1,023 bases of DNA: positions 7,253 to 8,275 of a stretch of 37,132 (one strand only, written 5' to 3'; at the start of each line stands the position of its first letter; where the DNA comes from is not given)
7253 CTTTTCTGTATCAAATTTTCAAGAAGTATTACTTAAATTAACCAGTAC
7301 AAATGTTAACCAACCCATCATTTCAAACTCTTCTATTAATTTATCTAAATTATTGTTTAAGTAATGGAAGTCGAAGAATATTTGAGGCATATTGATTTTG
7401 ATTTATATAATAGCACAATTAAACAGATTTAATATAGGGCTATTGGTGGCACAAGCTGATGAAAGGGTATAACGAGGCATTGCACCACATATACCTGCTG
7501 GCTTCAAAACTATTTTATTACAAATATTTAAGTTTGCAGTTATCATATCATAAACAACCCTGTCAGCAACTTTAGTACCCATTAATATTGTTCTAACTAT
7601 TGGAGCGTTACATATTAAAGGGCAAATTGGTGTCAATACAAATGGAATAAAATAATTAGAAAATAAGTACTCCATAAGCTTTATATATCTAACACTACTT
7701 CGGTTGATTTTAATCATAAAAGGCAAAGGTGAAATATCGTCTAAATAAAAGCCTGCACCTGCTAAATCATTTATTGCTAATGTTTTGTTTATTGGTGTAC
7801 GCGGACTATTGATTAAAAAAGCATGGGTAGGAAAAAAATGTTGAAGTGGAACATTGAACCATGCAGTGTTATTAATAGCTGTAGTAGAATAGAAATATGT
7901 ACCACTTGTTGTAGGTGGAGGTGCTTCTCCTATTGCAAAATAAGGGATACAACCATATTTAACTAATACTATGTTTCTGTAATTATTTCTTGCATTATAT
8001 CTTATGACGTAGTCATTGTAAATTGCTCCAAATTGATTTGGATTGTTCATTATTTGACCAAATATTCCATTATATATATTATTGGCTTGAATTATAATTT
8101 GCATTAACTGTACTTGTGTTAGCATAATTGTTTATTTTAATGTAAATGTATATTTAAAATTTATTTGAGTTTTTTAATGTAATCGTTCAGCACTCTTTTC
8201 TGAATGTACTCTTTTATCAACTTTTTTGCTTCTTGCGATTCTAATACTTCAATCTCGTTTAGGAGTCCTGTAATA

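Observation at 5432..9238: WYL-regulator-led operon of four unassignable proteins in a defence-island setting: candidate undescribed defence or stress system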

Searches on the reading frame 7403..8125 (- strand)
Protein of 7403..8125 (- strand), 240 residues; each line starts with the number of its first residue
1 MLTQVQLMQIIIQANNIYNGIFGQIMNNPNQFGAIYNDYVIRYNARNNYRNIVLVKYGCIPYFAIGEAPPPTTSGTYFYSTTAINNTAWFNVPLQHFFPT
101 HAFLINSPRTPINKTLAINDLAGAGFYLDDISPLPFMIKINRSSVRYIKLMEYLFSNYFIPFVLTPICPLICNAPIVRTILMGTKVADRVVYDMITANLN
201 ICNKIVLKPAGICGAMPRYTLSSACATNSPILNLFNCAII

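Call 3: search_protein_families(library=pfam, proteins=[window:7403-8125:-], max_evalue=1)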
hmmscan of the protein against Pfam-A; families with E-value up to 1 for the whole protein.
window:7403-8125:- (240 aa): 0 families

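Call 4: search_protein_families(library=padloc, proteins=[window:7403-8125:-], max_evalue=1)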
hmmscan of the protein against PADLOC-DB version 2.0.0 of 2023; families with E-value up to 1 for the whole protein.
window:7403-8125:- (240 aa): 0 families

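Call 5: search_protein_families(library=phrogs, proteins=[window:7403-8125:-], max_evalue=1)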
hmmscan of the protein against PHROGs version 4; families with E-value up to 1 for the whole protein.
window:7403-8125:- (240 aa): 0 families

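Call 6: search_protein_families(library=ncbifam, proteins=[window:7403-8125:-], max_evalue=1)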
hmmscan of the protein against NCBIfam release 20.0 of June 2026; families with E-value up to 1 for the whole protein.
window:7403-8125:- (240 aa): 0 families

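Call 15: search_solved_structures(query=window:7403-8125:-, max_evalue=10)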
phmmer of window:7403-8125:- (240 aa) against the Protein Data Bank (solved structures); distinct sequences matched with E-value up to 10: 3.
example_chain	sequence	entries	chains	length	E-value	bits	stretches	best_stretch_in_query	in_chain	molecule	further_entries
6sjo_A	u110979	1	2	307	0.54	12.7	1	134-216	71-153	Tetrahydromethanopterin S-methyltransferase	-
6sjp_A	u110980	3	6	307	0.73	12.3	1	134-216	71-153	Tetrahydromethanopterin S-methyltransferase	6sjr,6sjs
6sj8_A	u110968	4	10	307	0.74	12.3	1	134-216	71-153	Tetrahydromethanopterin S-methyltransferase | Methylcorrinoid:tetrahydrofolate methyltransferase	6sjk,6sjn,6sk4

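Call 25: find_homologous_proteins(query=window:7403-8125:-, max_evalue=0.01)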
Query window:7403-8125:- (240 aa): 3 proteins with E <= 0.01 among 200 candidates.
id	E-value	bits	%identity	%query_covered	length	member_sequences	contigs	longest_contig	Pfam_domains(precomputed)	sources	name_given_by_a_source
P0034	7.0e-157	538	100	100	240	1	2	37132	-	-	-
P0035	5.3e-138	476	89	100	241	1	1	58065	-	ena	-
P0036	2.2e-44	170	44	99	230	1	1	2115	-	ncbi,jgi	jgi:hypothetical protein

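Call 34: search_solved_structures(query=A2, max_evalue=10, show_alignments=3)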
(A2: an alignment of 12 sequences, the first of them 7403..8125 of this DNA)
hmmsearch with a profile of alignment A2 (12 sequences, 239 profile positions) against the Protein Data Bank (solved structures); distinct sequences matched with E-value up to 10: 1.
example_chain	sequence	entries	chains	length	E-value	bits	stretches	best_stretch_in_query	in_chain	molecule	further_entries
2jso_A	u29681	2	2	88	1.3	11.8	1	162-227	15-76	Polymyxin resistance protein pmrD | Signal transduction protein pmrD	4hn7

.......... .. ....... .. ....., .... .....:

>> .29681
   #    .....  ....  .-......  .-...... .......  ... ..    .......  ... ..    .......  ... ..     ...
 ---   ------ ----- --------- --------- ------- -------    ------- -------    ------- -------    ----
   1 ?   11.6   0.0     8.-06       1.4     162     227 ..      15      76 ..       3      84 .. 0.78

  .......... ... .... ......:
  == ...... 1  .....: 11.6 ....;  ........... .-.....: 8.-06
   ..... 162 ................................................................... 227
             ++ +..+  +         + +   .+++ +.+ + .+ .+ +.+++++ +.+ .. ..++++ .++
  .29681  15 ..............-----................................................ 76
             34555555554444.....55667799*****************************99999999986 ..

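Call 36: find_homologous_proteins(query=A2, max_evalue=0.01)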
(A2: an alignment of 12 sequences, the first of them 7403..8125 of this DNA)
Query A2 (12 sequences) (240 aa, profile of the alignment): 12 proteins with E <= 0.01 among 8000 candidates.
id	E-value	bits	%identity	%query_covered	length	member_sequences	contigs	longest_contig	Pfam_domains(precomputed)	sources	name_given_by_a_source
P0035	7.6e-65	237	89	100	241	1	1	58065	-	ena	-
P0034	2.3e-64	235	100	100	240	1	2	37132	-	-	-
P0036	3.7e-54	202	44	99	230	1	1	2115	-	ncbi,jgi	jgi:hypothetical protein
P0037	1.7e-48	183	-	-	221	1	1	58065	-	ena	-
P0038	4.7e-47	179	-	-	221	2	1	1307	-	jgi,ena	-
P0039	1.3e-38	151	-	-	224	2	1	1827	-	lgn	-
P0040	2.1e-36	144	-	-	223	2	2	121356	-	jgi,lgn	-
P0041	2.2e-26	111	50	4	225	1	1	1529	-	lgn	-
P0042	1.5e-23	102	-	-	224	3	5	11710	-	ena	-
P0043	3.5e-18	84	-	-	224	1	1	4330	-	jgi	jgi:hypothetical protein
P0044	8.2e-17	80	27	37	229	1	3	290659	-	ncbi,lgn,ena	-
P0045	2.0e-14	72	-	-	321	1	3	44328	PF07603.18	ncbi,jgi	jgi:hypothetical protein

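Call 57: predict_structure(alignment_id=A3)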
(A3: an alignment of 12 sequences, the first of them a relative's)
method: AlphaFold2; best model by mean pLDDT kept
length: 240 residues; sequences in the alignment: 12
mean_pLDDT: 51.4   pTM: 0.52
mean pLDDT of the five models: 51.4, 50.5, 48.7, 44.4, 42.9
residues with pLDDT >= 90: 0; 70-90: 16; 50-70: 102; < 50: 122
segments of 3 or more residues with pLDDT < 50: 17-32, 68-97, 102-110, 133-142, 187-216, 221-240
pLDDT, mean of each block of 10 residues (from residue 1): 57 48 47 53 65 75 59 41 42 48 48 60 67 49 55 60 61 61 51 43 41 47 33 26
secondary structure, 60 per line:
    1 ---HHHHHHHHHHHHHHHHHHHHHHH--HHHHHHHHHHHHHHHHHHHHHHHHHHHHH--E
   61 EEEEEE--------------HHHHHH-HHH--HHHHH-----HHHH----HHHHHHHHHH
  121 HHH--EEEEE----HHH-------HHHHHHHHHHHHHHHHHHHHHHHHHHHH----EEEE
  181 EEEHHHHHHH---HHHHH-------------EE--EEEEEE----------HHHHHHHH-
elements in order: H4-26 H29-57 E60-66 H81-86 H93-97 H103-106 H111-123 E126-130 H145-172 E177-183 H184-190 H194-198 E216-221 H232-239

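Call 59: fold_search(model_id=the predicted structure, library=pdb)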
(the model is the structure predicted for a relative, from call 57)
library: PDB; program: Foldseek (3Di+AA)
matches with E <= 10: 124; with E <= 0.001: 0
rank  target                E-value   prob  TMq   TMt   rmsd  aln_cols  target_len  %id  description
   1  3mue_A                4.8e-01  0.08  0.19  0.17  14.6       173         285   13  Crystal Structure of Pantoate-beta-Alanine Ligase from Salmonella typhimurium (released 2010-05-26)
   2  3q10_D                7.2e-01  0.07  0.20  0.22  13.7       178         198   13  Pantoate-beta-alanine ligase from Yersinia pestis (released 2011-02-02)
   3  5h98_B                8.1e-01  0.09  0.19  0.21   9.9       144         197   15  Crystal structure of Geobacter metallireducens SMUG1 (released 2016-04-27)
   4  4mun_A                9.7e-01  0.05  0.18  0.16  13.8       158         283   11  Crystal structure of pantothenate synthetase in complex with 2-(5-methoxy-2-(2-nitro-4-(trifluoromethyl)phenylsulfonyl (released 2014-08-27)
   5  6s54_A                1.0e+00  0.07  0.15  0.10  12.3       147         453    9  Transaminase from Pseudomonas fluorescens (released 2019-11-13)
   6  4esv_J                1.1e+00  0.07  0.16  0.10  11.1       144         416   14  A New Twist on the Translocation Mechanism of Helicases from the Structure of DnaB with its Substrates (released 2012-10-24)
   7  4muf_A                1.1e+00  0.06  0.20  0.18  12.3       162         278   11  Crystal structure of pantothenate synthetase in complex with 2-(2-(4-tert-butylphenylsulfonylcarbamoyl)-5-methoxy-1H-i (released 2014-08-27)
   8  3cow_B                1.3e+00  0.05  0.20  0.18  11.8       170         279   11  Crystal Structure of Mycobacterium Tuberculosis Pantothenate Synthetase at 1.8 Ang resolution- in complex with sulphon (released 2008-10-07)
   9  9q23_X                1.4e+00  0.04  0.13  0.13  11.9       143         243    9  DX2-CX3-RAD51 structure in the intermediate state (released 2026-03-04)
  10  6s54_D                1.6e+00  0.06  0.15  0.10  11.0       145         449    9  Transaminase from Pseudomonas fluorescens (released 2019-11-13)
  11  4j76_A                1.6e+00  0.02  0.14  0.10  15.2       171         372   12  Crystal Structure of a parasite tRNA synthetase, ligand-free (released 2013-05-22)
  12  4mue_A                1.6e+00  0.06  0.22  0.19   9.9       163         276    7  Crystal strcture of pantothenate synthetase in complex with 2-(5-methoxy-2-(4-(trifluoromethyl)phenylsulfonylcarbamoyl (released 2014-08-27)
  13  4esv_I                1.6e+00  0.05  0.16  0.10  11.1       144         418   14  A New Twist on the Translocation Mechanism of Helicases from the Structure of DnaB with its Substrates (released 2012-10-24)
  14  5lha_B                1.8e+00  0.06  0.17  0.11  12.0       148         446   12  Amine transaminase crystal structure from an uncultivated Pseudomonas species in the PMP-bound form (released 2017-03-22)
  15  4esv_L                1.8e+00  0.06  0.16  0.11  11.0       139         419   15  A New Twist on the Translocation Mechanism of Helicases from the Structure of DnaB with its Substrates (released 2012-10-24)
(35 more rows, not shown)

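Call 62: find_encoding_contigs(protein=P0044, flank=8000, max_places=2)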
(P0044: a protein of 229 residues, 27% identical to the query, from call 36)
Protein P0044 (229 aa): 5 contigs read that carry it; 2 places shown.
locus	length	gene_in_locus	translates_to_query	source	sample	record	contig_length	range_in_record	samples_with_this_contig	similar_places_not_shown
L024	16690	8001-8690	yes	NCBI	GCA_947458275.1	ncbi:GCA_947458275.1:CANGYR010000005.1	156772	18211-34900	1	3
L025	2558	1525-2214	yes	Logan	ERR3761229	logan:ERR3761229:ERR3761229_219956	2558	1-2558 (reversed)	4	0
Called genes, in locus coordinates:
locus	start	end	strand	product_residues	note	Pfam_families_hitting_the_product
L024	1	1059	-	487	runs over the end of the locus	PF26696:PTL_trimer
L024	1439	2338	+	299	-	PF10543:ORF6N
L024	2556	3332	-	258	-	PF12099:DUF3575 (weak)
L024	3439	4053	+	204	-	PF00702:Hydrolase, PF13419:HAD_2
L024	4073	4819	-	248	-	PF13620:CarboxypepD_reg, PF13715:CarbopepD_reg_2 (weak)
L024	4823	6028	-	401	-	PF03447:NAD_binding_3, PF00742:Homoserine_dh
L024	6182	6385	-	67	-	-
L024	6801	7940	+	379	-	-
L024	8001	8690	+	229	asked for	-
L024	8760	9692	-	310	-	-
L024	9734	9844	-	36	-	-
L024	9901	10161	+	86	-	-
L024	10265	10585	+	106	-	-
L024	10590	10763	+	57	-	-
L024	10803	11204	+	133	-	-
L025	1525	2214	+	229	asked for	-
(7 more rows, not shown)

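Call 63: find_encoding_contigs(protein=P0040, flank=8000, max_places=2)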
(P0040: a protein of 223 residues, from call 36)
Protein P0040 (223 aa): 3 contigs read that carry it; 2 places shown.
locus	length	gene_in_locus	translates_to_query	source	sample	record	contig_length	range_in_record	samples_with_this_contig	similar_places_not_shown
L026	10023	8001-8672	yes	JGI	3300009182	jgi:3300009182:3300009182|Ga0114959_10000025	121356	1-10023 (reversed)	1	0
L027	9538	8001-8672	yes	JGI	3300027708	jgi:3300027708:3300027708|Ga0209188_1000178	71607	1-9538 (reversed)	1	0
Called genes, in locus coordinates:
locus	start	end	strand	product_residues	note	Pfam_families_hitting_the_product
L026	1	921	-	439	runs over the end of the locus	PF00128:Alpha-amylase, PF16657:Malt_amylase_C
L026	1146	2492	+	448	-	PF13520:AA_permease_2, PF00324:AA_permease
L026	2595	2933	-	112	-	-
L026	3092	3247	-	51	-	-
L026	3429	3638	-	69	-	-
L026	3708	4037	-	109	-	-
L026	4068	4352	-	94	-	-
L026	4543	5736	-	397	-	PF14903:WG_beta_rep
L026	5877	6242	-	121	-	-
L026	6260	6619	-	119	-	-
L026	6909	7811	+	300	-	-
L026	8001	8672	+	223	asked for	-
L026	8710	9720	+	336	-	-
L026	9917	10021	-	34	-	?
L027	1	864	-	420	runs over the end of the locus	PF00128:Alpha-amylase, PF16657:Malt_amylase_C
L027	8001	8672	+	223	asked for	-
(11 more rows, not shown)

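Call 70: search_protein_representatives(alignment_id=A3)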
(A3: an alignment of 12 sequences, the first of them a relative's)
Query: 12 sequences, 223 profile positions. Proteins with E-value up to 0.001 (for the whole library): 49; up to 1e-10: 20; up to 1e-30: 8. The best 49 are listed.
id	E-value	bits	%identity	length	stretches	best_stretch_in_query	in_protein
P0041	1.2e-92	325.9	-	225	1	2-222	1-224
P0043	1.8e-83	295.9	-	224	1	1-222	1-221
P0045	4.4e-77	275.0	-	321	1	5-222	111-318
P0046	2.6e-56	207.1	-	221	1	2-221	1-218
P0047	5.0e-52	193.1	-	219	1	6-222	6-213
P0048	1.6e-49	184.9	-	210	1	2-222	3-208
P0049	6.5e-44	166.5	-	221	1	6-222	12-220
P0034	3.4e-41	157.6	-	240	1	5-222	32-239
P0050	1.8e-26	109.5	-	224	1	10-222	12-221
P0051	1.5e-25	106.5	-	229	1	44-220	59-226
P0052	8.1e-25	104.1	-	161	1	61-220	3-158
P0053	3.5e-23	98.8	-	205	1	2-222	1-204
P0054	1.5e-20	90.2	-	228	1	7-222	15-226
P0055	1.5e-17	80.4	-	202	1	1-222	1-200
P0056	1.6e-16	77.0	-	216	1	2-222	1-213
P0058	3.0e-14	69.5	-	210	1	9-206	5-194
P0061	6.0e-11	58.7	-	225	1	22-195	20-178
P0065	5.7e-09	52.3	-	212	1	9-193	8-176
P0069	2.2e-06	43.8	-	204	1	23-128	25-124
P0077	6.8e-05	38.9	-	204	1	44-190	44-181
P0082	9.2e-05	38.5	-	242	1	20-128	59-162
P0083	1.2e-04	38.2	-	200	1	18-157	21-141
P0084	1.4e-04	37.9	-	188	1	31-168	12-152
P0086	3.4e-04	36.7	-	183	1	16-132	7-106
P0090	9.9e-04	35.1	-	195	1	30-131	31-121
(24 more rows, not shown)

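Call 72: search_protein_families(library=pfam, alignment_id=A6, max_evalue=0.1)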
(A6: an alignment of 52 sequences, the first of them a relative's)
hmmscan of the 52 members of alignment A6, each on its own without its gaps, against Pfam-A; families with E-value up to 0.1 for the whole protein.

A. member 1, P0034 (240 aa): 0 families

B. families by the number of members that match (of 52 scanned): 22 families
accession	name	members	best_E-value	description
PF07603.17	Lcl_C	1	3.8e-08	Lcl C-terminal domain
PF03167.25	UDG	1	0.00039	Uracil DNA glycosylase superfamily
PF02787.25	CPSase_L_D3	1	0.0088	Carbamoyl-phosphate synthetase large chain, oligomerisation domain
PF23036.1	TRAPPC10_1st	1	0.011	Trafficking protein particle complex subunit 10-like, N-terminal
PF07966.17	A1_Propeptide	1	0.015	A1 Propeptide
PF08228.16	RNase_P_pop3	1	0.016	RNase P subunit Pop3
PF05733.16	Tenui_N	1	0.021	Tenuivirus/Phlebovirus nucleocapsid protein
PF08785.16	Ku_PK_bind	1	0.023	Ku C terminal domain like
PF17053.10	GEP5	1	0.023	Genetic interactor of prohibitin 5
PF02346.21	Vac_Fusion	1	0.03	Chordopoxvirus multifunctional envelope protein A27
PF22918.2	PTEN2_C2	1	0.037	PTEN2, C2 domain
PF07542.16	ATP12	1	0.038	ATP12 chaperone protein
PF04146.21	YTH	1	0.041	YT521-B-like domain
PF05878.16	Phyto_Pns9_10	1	0.044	Phytoreovirus nonstructural protein Pns9/Pns10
PF19253.4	DUF5900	1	0.055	Family of unknown function (DUF5900)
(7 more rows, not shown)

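Call 73: search_solved_structures(query=A6, max_evalue=10, show_alignments=3)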
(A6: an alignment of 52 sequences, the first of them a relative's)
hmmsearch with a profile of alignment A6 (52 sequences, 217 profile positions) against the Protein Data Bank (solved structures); distinct sequences matched with E-value up to 10: 4.
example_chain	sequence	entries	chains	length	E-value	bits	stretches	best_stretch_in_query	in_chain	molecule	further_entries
6djt_A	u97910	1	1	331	0.1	15.3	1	88-164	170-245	S-adenosyl-L-methionine-dependent tRNA 4-demethylwyosine synthase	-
9y6s_6l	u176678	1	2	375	1.5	11.5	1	19-61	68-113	Actin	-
8c47_A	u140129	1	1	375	1.5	11.5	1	19-61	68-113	Actin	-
7q8b_A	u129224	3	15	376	1.5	11.5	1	19-61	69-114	Actin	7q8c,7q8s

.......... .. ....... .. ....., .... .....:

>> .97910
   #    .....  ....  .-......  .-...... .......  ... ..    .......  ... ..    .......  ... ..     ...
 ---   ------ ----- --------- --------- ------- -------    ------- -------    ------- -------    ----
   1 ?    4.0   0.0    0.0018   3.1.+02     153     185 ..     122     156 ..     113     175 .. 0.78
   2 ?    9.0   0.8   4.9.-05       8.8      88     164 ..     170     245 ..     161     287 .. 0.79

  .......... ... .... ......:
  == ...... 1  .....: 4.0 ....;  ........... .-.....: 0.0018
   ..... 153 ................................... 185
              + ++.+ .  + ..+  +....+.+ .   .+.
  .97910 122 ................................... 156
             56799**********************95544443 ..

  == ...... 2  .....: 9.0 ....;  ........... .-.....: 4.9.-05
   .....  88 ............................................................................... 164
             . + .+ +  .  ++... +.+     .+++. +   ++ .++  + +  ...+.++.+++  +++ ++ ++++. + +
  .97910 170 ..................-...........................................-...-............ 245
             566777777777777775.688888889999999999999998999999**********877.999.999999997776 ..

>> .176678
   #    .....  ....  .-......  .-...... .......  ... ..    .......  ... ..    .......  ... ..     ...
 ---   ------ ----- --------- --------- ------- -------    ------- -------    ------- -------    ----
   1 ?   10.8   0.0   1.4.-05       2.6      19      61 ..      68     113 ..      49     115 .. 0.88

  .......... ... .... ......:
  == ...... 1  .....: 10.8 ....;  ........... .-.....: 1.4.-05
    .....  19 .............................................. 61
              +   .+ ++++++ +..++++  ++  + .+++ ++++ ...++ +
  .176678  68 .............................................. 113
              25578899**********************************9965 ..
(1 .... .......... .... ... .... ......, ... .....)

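Call 84: search_protein_families(library=pfam, proteins=[P0065, P0069, P0083, P0086, P0061, P0084, P0090, P0082, P0077, P0058], max_evalue=1)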
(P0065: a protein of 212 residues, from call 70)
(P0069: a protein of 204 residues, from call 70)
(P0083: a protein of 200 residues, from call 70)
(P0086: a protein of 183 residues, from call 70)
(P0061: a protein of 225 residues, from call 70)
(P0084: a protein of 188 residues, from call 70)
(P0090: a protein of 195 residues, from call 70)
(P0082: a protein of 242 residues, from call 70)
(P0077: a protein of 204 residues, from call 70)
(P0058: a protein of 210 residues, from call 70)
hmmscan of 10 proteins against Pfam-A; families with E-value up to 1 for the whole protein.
P0065 (212 aa): 1 family
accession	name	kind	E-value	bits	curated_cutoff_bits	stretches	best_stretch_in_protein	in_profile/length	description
PF12472.13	DUF3693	-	0.19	11.8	21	1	128-151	12-35/60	Phage related protein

P0069 (204 aa): 0 families

P0083 (200 aa): 0 families

P0086 (183 aa): 0 families

P0061 (225 aa): 0 families

P0084 (188 aa): 5 families
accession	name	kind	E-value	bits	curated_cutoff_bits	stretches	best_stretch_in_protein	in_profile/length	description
PF03167.25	UDG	-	0.00039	21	24.3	1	30-172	5-120/141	Uracil DNA glycosylase superfamily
PF02787.25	CPSase_L_D3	-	0.0088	16.5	26.6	1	55-97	31-71/80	Carbamoyl-phosphate synthetase large chain, oligomerisation domain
PF17053.10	GEP5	-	0.023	15.1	36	1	77-169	108-187/221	Genetic interactor of prohibitin 5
PF09593.15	Pathogen_betaC1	-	0.096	13.1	25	1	109-158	57-106/117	Beta-satellite pathogenicity beta C1 protein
PF03859.21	CG-1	-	0.11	12.7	23.5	1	60-99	41-80/116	CG-1 domain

P0090 (195 aa): 0 families

P0082 (242 aa): 0 families

P0077 (204 aa): 1 family
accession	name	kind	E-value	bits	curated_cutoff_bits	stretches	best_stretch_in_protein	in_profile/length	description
PF19253.4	DUF5900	-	0.055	14.3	27.2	1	49-82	42-78/101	Family of unknown function (DUF5900)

P0058 (210 aa): 1 family
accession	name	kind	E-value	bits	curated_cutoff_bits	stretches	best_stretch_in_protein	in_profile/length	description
PF08785.16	Ku_PK_bind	-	0.023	15.3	25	1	132-192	29-90/120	Ku C terminal domain like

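Call 93: find_encoding_contigs(protein=P0084, flank=6000, max_places=3)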
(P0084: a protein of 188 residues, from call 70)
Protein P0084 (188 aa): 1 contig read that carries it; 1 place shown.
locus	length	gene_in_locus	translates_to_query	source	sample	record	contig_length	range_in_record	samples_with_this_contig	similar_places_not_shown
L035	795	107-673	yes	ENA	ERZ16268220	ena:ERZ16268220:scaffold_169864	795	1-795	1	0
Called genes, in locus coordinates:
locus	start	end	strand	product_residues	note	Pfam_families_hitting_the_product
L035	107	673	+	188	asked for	-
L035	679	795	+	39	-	?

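Call 95: find_encoding_contigs(protein=P0065, flank=6000, max_places=2)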
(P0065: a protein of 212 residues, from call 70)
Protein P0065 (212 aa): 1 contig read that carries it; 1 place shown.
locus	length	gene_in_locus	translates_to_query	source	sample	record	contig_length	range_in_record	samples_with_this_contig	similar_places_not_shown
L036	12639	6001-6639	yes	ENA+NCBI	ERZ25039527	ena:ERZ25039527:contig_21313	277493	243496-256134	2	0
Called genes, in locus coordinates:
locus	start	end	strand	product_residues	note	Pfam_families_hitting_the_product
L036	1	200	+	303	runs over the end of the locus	PF20208:ARPP-1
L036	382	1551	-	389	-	PF13173:AAA_14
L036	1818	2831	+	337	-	PF13280:WYL, PF25583:WCX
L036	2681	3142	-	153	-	-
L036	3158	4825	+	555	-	PF00004:AAA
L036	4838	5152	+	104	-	-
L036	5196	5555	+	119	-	-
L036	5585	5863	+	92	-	-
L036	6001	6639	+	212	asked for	-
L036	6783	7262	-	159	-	-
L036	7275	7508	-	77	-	-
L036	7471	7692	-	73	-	-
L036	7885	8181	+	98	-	-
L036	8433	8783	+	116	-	PF01451:LMWPc (faint)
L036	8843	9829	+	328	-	PF13280:WYL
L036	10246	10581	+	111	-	-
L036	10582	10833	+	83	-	-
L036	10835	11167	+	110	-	-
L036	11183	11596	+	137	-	-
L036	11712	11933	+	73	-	-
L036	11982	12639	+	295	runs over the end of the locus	PF04389:Peptidase_M28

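Call 96: find_encoding_contigs(protein=P0069, flank=6000, max_places=2)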
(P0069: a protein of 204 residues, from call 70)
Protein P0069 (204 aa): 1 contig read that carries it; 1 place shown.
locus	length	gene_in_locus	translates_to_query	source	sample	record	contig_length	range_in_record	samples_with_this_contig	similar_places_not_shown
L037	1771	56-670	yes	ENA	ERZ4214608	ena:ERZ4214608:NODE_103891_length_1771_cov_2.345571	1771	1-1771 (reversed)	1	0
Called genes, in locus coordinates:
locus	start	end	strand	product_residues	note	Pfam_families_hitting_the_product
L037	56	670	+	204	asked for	-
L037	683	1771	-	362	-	?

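Call 104: search_dna_similar(query=window:7403-8125:-, collection=phages, mode=protein, max_evalue=0.01, max_rows=10)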
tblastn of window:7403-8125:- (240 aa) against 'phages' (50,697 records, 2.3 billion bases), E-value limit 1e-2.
No match.
